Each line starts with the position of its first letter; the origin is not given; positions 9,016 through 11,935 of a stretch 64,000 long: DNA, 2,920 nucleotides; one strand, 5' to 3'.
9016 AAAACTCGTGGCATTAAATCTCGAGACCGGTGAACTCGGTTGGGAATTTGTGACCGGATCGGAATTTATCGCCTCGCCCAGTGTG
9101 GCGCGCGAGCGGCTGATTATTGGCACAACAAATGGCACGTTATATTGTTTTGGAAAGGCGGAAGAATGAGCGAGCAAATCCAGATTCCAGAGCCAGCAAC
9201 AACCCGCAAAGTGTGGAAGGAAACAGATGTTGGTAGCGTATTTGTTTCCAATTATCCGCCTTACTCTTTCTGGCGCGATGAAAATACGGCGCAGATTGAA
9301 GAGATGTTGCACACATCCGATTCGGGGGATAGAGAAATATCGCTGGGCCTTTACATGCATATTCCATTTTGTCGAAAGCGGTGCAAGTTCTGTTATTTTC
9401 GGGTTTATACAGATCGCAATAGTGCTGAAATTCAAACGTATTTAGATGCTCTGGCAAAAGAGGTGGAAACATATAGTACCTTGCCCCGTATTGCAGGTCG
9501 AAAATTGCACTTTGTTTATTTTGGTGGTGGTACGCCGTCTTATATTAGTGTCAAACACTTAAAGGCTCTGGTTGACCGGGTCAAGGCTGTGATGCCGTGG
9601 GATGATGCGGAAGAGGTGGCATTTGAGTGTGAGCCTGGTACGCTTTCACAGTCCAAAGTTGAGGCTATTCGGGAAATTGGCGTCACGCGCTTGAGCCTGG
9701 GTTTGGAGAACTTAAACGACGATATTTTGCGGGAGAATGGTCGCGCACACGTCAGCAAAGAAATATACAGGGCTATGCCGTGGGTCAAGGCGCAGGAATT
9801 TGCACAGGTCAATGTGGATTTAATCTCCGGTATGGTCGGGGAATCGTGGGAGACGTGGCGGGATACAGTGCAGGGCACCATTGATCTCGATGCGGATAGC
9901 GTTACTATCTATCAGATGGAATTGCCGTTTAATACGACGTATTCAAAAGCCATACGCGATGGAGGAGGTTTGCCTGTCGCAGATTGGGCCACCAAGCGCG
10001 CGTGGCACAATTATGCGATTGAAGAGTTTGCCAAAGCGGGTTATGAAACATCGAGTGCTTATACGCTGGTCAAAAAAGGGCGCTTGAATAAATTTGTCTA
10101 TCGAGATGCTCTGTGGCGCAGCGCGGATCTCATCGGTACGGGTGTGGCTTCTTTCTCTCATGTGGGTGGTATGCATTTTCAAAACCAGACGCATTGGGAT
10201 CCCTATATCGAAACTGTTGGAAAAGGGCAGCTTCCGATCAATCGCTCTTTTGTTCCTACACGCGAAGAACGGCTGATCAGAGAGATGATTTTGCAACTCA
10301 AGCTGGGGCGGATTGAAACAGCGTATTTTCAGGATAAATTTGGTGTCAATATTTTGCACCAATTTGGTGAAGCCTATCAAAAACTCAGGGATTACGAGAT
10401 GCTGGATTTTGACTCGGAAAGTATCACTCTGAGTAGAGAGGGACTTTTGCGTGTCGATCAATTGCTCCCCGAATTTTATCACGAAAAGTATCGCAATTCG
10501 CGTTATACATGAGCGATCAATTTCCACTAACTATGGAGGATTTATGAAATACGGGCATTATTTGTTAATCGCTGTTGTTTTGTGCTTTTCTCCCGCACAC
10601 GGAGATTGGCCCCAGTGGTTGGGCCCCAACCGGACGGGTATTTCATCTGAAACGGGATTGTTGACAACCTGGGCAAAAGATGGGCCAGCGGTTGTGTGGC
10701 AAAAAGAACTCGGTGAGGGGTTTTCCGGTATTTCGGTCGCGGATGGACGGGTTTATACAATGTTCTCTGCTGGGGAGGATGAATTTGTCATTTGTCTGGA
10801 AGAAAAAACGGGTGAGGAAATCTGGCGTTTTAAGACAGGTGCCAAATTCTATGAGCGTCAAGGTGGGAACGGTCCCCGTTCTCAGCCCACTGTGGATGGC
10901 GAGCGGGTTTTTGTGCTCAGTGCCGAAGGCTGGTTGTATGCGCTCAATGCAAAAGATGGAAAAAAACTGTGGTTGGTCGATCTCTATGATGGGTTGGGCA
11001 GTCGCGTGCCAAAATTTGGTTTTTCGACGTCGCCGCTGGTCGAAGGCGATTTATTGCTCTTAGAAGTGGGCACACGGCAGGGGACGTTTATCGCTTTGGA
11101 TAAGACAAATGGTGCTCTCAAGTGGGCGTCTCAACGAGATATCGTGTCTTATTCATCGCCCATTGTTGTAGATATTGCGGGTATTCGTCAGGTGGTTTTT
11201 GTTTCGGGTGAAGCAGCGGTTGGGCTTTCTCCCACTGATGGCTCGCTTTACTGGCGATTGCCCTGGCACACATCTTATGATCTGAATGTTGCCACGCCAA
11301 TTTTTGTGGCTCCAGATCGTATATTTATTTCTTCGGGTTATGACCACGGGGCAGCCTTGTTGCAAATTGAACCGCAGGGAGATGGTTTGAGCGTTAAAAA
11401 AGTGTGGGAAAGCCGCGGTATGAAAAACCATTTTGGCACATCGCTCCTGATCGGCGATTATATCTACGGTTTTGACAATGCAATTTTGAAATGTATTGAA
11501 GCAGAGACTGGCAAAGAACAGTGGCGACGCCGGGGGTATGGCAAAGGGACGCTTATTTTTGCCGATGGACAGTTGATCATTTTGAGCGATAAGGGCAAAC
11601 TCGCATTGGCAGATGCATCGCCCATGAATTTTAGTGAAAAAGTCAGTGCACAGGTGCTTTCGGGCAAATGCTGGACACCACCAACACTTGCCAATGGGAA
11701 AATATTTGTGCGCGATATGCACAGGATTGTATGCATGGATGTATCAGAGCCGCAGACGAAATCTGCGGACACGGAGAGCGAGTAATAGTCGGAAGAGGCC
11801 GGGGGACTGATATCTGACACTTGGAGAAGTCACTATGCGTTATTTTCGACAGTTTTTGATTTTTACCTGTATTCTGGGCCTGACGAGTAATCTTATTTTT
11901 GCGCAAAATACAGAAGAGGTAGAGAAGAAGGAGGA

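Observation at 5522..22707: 17-kb, 13-gene single-strand operon that looks like a make-export-recapture system matching no cluster class I can name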

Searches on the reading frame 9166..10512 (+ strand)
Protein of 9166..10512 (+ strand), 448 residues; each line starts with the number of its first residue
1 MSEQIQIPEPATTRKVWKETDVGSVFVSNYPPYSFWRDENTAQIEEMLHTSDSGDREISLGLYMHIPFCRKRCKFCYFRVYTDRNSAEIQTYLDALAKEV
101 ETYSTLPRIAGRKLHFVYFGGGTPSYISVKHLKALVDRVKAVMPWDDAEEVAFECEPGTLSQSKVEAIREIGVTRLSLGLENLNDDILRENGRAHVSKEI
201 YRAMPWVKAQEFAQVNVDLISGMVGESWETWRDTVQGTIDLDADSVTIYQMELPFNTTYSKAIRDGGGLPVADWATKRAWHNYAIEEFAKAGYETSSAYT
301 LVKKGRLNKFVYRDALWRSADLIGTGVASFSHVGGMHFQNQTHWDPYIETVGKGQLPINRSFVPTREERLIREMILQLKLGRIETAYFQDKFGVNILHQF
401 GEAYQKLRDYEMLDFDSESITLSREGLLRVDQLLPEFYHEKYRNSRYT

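Call 3: search_protein_families(library=pfam, proteins=[window:9166-10512:+], max_evalue=0.01)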
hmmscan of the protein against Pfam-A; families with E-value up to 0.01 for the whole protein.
window:9166-10512:+ (448 aa): 2 families
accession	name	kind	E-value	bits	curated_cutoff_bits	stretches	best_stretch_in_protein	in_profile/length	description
PF04055.27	Radical_SAM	-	3.5e-19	70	29.5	1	64-235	2-163/166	Radical SAM superfamily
PF06969.22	HemN_C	-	0.00059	20.3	24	1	365-428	2-66/67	HemN C-terminal domain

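Call 5: search_protein_families(library=ncbifam, proteins=[window:9166-10512:+], max_evalue=0.001)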
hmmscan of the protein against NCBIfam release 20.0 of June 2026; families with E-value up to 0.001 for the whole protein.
window:9166-10512:+ (448 aa): 20 families
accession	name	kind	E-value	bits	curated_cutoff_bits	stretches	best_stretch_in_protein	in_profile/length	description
TIGR04107.1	rSAM_HutW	equivalog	1.1e-54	185.9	400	1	41-426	21-403/419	heme anaerobic degradation radical SAM methyltransferase ChuW/HutW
TIGR00538.1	hemN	equivalog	9.3e-53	179.6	324.95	1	30-433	21-434/454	oxygen-independent coproporphyrinogen III oxidase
TIGR00539.1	hemN_rel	equivalog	3.2e-50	171.3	205.4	1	62-409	3-341/361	radical SAM family heme chaperone HemW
NF006067.1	PRK08208.1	equivalog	8.1e-50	170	380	1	30-443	9-420/427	STM4012 family radical SAM protein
TIGR03994.1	rSAM_HemZ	equivalog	5.2e-42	144.4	321.4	1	42-253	69-278/401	coproporphyrinogen dehydrogenase HemZ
NF006385.0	PRK08629.1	equivalog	6.1e-37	127.4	355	1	61-439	54-415/439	coproporphyrinogen III oxidase family protein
NF005133.0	PRK06582.1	equivalog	9.6e-33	113.7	597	1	59-428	11-379/390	coproporphyrinogen III oxidase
NF006064.0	PRK08207.2-2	equivalog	1.8e-32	113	504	1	57-261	142-348/465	coproporphyrinogen III oxidase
NF006060.0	PRK08207.1-3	equivalog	3.5e-32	111.8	653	1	58-253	148-346/477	coproporphyrinogen III oxidase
NF006066.0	PRK08207.2-5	equivalog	1.1e-26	93.6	1117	1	60-251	191-384/518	coproporphyrinogen III oxidase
NF006061.0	PRK08207.1-4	equivalog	6.3e-26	91.2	702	1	59-252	173-369/501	coproporphyrinogen III oxidase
NF006062.0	PRK08207.1-5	equivalog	8.4e-24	84.2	1007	1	59-253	148-345/476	coproporphyrinogen III oxidase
NF004567.0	PRK05904.1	equivalog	1.3e-23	83.8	355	1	62-258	9-199/353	coproporphyrinogen III oxidase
NF006065.0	PRK08207.2-4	equivalog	3.3e-22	79.1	922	1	59-251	168-366/484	coproporphyrinogen III oxidase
NF006059.0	PRK08207.1-1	equivalog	7.2e-21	74.5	1012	1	60-252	172-367/496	coproporphyrinogen III oxidase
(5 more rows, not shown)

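Call 35: search_solved_structures(query=window:9166-10512:+, max_evalue=0.00001)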
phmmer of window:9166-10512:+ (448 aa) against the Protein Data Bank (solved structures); distinct sequences matched with E-value up to 0.00001: 2.
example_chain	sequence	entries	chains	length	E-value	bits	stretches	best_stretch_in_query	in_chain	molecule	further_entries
1olt_A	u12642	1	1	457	7.1e-31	110.7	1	58-431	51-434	OXYGEN-INDEPENDENT COPROPORPHYRINOGEN III OXIDASE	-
9p2u_A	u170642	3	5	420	6e-26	94.5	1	52-252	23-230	Radical S-adenosylmethionine methyltransferase NocN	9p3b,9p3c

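Call 73: find_homologous_proteins(query=window:9166-10512:+, max_evalue=1e-30)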
Query window:9166-10512:+ (448 aa): 8000 proteins with E <= 1e-30 among 8000 candidates; the best 120 are listed.
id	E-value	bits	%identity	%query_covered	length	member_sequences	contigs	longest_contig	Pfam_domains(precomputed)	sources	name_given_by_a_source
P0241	0.0e+0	1014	97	100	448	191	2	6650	PF04055.28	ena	-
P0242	3.1e-271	918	87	100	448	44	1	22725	PF04055.28,PF06969.23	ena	-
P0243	6.0e-267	904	86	100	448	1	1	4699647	PF04055.28,PF06969.23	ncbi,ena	-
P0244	5.2e-263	891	84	100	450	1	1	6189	PF04055.28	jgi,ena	-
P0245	1.6e-262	889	84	100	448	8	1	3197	PF04055.28,PF06969.23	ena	-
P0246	1.9e-261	886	84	100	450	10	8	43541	PF04055.28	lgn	-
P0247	2.4e-261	885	84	100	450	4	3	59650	PF04055.28,PF06969.23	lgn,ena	-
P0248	2.3e-249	846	80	100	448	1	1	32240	PF04055.28,PF06969.23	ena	-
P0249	2.2e-247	839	80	100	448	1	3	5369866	PF04055.28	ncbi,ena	-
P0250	8.9e-247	837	79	100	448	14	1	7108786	PF04055.28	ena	-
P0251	1.3e-246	837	79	100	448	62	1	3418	PF04055.28,PF06969.23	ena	-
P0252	1.4e-246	837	79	100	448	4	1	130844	PF04055.28,PF06969.23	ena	-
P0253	1.9e-244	830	78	100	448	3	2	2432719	PF04055.28,PF06969.23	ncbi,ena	-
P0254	3.6e-244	829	79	100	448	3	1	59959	PF04055.28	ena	-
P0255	1.0e-240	817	78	100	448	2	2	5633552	PF04055.28,PF06969.23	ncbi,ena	-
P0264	4.4e-212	723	69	100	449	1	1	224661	PF04055.28,PF06969.23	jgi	jgi:oxygen-independent coproporphyrinogen III oxidase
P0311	1.9e-199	681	66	99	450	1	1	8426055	PF04055.28,PF06969.23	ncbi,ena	-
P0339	1.8e-196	671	64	100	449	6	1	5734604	PF04055.28,PF06969.23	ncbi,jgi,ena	jgi:oxygen-independent coproporphyrinogen-3 oxidase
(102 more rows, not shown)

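Call 74: find_encoding_contigs(protein=P0311, flank=10000, max_places=1)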
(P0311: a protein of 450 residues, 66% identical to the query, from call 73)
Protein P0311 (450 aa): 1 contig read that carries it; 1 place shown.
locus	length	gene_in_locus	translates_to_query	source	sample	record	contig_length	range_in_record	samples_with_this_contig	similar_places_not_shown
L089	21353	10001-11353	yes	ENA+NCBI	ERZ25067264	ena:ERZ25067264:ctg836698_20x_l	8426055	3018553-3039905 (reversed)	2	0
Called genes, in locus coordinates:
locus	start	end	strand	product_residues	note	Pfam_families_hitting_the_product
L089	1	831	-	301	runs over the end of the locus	PF13487:HD_5, PF01966:HD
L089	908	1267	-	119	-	PF00072:Response_reg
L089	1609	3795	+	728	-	PF01011:PQQ (faint), PF13360:PQQ_2, PF13570:Beta-prop_ACSF4, PF13360:PQQ_2 (weak)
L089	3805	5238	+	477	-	PF01011:PQQ (faint), PF13360:PQQ_2, PF13570:Beta-prop_ACSF4 (weak)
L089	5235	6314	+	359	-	PF00501:AMP-binding (faint)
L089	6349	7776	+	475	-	PF00171:Aldedh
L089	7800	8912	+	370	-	PF00465:Fe-ADH, PF13685:Fe-ADH_2, PF25137:ADH_Fe_C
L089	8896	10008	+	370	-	-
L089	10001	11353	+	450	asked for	PF04055:Radical_SAM, PF06969:HemN_C (faint)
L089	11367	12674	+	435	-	PF00501:AMP-binding (weak), PF14535:AMP-binding_C_2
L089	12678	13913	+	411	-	PF00070:Pyr_redox (faint), PF00890:FAD_binding_2 (faint), PF01266:DAO (faint), PF01494:FAD_binding_3, PF04820:Trp_halogenase, PF12831:FAD_oxidored, PF13450:NAD_binding_8 (weak), PF04820:Trp_halogenase, +3 more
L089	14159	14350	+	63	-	PF11755:DUF3311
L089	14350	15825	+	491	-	PF00474:SSF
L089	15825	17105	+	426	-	PF13579:Glyco_trans_4_4, PF13439:Glyco_transf_4, PF20706:GT4-conflict (weak), PF00534:Glycos_transf_1, PF13692:Glyco_trans_1_4, PF13524:Glyco_trans_1_2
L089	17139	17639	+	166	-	-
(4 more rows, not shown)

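Call 75: find_encoding_contigs(protein=P0339, flank=10000, max_places=1)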
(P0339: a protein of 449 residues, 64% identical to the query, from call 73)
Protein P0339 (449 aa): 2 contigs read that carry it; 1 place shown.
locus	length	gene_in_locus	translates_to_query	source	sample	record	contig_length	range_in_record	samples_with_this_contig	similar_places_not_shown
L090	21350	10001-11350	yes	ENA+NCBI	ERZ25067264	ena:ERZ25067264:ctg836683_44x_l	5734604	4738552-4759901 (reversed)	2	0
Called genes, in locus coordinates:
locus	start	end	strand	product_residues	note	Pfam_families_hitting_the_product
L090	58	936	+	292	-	PF08450:SGL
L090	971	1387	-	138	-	PF00190:Cupin_1 (weak), PF07883:Cupin_2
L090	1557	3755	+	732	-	PF13360:PQQ_2, PF01011:PQQ (faint), PF13360:PQQ_2, PF13570:Beta-prop_ACSF4, PF13360:PQQ_2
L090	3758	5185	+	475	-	PF01011:PQQ (faint), PF13360:PQQ_2, PF13570:Beta-prop_ACSF4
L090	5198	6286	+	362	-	-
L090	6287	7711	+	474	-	PF00171:Aldedh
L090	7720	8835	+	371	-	PF00465:Fe-ADH, PF13685:Fe-ADH_2, PF25137:ADH_Fe_C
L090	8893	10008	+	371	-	-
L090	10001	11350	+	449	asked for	PF04055:Radical_SAM, PF06969:HemN_C (weak)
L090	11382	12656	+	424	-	PF25293:Beta-prop_EMC1_N (faint), PF01011:PQQ, PF13360:PQQ_2, PF13570:Beta-prop_ACSF4 (faint)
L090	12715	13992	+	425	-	PF14535:AMP-binding_C_2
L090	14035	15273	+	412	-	PF00890:FAD_binding_2 (faint), PF01494:FAD_binding_3, PF04820:Trp_halogenase, PF12831:FAD_oxidored, PF13450:NAD_binding_8 (weak), PF04820:Trp_halogenase, PF01266:DAO (weak)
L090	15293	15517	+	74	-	PF11755:DUF3311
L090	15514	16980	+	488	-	PF00474:SSF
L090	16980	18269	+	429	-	PF13579:Glyco_trans_4_4, PF13439:Glyco_transf_4, PF00534:Glycos_transf_1, PF13692:Glyco_trans_1_4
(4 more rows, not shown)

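Call 76: find_encoding_contigs(protein=P0264, flank=10000, max_places=1)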
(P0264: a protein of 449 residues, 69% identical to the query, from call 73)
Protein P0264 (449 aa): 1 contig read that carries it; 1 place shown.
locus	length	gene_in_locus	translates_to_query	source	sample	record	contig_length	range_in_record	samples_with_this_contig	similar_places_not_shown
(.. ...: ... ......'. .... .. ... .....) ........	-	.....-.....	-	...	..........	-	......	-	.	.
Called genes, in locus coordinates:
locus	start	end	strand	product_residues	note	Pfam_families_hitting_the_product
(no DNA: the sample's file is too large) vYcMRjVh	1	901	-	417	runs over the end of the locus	PF01966:HD, PF13487:HD_5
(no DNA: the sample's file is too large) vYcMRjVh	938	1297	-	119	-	PF00072:Response_reg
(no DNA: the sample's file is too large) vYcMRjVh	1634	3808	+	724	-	PF01011:PQQ (faint), PF13360:PQQ_2, PF13570:Beta-prop_ACSF4, PF13360:PQQ_2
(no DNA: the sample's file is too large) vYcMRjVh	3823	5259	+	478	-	PF01011:PQQ (faint), PF13360:PQQ_2, PF13570:Beta-prop_ACSF4, PF13360:PQQ_2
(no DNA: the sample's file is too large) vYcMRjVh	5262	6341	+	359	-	-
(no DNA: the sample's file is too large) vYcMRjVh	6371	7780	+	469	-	PF00171:Aldedh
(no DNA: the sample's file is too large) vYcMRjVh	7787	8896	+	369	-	PF00465:Fe-ADH, PF13685:Fe-ADH_2, PF25137:ADH_Fe_C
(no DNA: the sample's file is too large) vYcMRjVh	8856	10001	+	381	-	-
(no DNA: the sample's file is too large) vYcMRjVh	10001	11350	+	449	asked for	PF04055:Radical_SAM, PF06969:HemN_C (weak)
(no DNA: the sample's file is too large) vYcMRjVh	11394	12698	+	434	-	PF00501:AMP-binding (faint), PF14535:AMP-binding_C_2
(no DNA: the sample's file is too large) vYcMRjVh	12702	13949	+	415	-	PF00890:FAD_binding_2 (faint), PF01266:DAO (faint), PF01494:FAD_binding_3, PF04820:Trp_halogenase, PF07992:Pyr_redox_2 (faint), PF12831:FAD_oxidored, PF04820:Trp_halogenase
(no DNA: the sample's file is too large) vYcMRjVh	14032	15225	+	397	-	PF01011:PQQ (faint), PF13360:PQQ_2, PF13570:Beta-prop_ACSF4, PF25293:Beta-prop_EMC1_N (weak)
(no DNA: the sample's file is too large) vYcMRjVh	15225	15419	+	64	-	PF11755:DUF3311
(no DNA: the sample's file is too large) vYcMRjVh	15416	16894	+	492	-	PF00474:SSF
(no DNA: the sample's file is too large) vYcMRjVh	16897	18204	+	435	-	PF13579:Glyco_trans_4_4, PF13439:Glyco_transf_4, PF00534:Glycos_transf_1, PF13692:Glyco_trans_1_4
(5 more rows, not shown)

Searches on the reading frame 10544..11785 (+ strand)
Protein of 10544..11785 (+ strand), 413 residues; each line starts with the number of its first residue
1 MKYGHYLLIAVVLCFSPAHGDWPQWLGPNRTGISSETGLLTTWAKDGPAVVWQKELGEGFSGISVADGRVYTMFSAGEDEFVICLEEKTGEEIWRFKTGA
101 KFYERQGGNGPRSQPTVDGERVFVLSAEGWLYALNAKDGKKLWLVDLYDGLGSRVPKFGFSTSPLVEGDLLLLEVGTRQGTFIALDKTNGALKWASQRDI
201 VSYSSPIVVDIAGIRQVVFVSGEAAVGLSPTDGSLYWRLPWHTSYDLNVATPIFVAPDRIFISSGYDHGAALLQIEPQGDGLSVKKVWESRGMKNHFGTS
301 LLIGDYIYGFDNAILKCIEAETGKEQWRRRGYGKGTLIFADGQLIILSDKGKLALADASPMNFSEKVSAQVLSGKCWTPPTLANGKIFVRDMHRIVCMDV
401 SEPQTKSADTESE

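Call 3: search_protein_families(library=pfam, proteins=[window:10544-11785:+], max_evalue=0.01)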
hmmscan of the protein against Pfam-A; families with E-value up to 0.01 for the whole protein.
window:10544-11785:+ (413 aa): 3 families
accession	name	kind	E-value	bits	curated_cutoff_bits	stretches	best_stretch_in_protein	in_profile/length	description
PF13360.13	PQQ_2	-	3e-35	122.4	27.6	3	80-328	3-232/233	Outer membrane protein assembly factor BamB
PF13570.13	Beta-prop_ACSF4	-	1.1e-17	64.9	133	2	33-239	24-210/329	Beta-alanine-activating enzyme, beta-propeller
PF01011.28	PQQ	-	1.8e-08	34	26.7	2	66-141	56-136/595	Glucose/ethanol/alcohol dehydrogenase, beta-propeller domain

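Call 5: search_protein_families(library=ncbifam, proteins=[window:10544-11785:+], max_evalue=0.001)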
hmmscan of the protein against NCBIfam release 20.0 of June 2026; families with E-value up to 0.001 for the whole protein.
window:10544-11785:+ (413 aa): 6 families
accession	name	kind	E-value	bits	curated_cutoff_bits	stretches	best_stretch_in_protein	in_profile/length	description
NF008351.0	PRK11138.1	equivalog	2.5e-22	78.9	423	2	48-200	44-190/394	outer membrane protein assembly factor BamB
TIGR03300.1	assembly_YfgL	equivalog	5.9e-20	71.3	285.2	1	110-392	56-328/377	outer membrane protein assembly factor BamB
TIGR04528.1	acido_non_PQQ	subfamily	1.6e-10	40.4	650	0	119-195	102-178/493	acido-empty-quinoprotein group A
TIGR03075.1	PQQ_enz_alc_DH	subfamily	1.9e-09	36.7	480.05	0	108-145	58-95/530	PQQ-dependent dehydrogenase, methanol/ethanol family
NF053615.1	SerThrKinAfsKStmc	equivalog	6.4e-09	35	1300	1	61-240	568-731/809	protein serine/threonine kinase AfsK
TIGR03074.1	PQQ_membr_DH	subfamily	0.00036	18.5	832.65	0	91-146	184-240/783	membrane-bound PQQ-dependent dehydrogenase, glucose/quinate/shikimate family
